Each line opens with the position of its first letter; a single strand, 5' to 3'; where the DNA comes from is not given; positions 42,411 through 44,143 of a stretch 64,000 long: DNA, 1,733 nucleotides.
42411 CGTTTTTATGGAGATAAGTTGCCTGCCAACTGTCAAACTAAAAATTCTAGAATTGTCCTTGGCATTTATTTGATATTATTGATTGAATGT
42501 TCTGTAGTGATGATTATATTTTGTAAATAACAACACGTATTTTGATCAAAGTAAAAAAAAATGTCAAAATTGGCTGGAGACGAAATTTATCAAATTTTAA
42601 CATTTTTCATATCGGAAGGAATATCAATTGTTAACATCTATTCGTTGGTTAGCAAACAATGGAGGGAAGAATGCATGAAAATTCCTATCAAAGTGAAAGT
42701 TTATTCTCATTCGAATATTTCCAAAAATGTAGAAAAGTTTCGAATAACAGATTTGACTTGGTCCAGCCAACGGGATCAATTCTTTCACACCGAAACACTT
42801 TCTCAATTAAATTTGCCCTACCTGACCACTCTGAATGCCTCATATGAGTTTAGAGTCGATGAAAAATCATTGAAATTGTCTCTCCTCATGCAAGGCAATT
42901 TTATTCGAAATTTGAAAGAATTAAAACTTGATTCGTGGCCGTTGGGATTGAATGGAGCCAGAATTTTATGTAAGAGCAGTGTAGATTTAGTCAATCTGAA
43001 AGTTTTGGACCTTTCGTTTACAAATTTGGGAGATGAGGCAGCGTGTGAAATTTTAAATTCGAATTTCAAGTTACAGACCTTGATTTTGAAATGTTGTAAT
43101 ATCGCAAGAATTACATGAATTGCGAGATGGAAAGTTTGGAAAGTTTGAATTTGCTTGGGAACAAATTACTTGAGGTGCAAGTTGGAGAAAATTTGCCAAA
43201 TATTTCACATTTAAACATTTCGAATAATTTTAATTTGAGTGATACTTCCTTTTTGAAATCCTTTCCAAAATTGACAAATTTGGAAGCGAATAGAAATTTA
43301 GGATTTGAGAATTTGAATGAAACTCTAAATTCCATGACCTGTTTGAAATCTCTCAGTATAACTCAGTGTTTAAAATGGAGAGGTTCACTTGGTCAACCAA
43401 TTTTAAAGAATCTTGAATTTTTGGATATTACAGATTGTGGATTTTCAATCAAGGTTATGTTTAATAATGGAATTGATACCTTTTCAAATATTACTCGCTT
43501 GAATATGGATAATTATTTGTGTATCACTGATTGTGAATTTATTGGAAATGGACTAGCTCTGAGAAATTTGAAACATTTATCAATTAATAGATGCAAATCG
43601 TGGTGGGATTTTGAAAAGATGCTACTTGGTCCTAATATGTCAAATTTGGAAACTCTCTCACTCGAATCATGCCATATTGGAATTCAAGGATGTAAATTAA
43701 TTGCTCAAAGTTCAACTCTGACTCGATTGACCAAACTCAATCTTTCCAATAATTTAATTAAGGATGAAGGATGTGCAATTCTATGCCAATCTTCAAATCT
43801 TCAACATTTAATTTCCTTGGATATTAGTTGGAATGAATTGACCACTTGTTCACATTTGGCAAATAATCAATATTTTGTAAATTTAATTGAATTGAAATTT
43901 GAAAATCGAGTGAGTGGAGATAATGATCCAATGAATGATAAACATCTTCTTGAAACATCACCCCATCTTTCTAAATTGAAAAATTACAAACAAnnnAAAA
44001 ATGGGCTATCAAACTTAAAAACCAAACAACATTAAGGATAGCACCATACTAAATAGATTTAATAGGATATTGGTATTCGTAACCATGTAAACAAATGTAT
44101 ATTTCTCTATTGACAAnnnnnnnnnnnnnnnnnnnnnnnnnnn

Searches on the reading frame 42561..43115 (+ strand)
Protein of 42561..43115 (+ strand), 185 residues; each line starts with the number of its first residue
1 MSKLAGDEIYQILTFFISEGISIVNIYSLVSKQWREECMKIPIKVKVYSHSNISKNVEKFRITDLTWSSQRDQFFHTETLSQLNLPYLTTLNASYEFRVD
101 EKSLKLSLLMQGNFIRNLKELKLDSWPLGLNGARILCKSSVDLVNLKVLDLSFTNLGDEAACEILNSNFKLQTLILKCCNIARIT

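Call 63: search_protein_families(library=pfam, max_evalue=0.01, proteins=[window:42561-43115:+])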
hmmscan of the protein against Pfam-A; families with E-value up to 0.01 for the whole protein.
window:42561-43115:+ (185 aa): 2 families
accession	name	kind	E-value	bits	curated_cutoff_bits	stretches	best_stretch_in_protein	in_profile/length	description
PF02170.28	PAZ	-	0.0014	19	28.8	1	31-78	13-57/123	PAZ domain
PF13516.12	LRR_6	-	0.0019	18.5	23.4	0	145-160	4-19/24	Leucine Rich repeat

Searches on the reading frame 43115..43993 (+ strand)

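Call 63: search_protein_families(library=pfam, max_evalue=0.01, proteins=[window:43115-43993:+])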
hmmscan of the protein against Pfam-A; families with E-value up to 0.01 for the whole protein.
window:43115-43993:+ (293 aa): 6 families
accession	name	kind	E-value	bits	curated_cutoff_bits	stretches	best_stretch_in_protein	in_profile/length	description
PF12799.13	LRR_4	-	8.9e-09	35.8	27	3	177-217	2-38/44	Leucine Rich repeats (2 copies)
PF23247.1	LRR_RPS2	-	2.8e-05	24.6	27.9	0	70-116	23-72/160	Plant disease resistance protein RPS2-like, leucine-rich repeats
PF25013.1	LRR_Zer-1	-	0.00012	22.6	27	0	149-247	7-103/137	Zer-1-like, Leucine-rich repeats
PF13516.12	LRR_6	-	0.00015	22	23.4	0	205-220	5-20/24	Leucine Rich repeat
PF00560.39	LRR_1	-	0.00037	20.5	20.6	0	204-222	1-19/23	Leucine Rich Repeat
PF25019.1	LRR_R13L1-DRL21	-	0.00079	19.8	27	0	123-186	68-127/127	R13L1/DRL21 LRRs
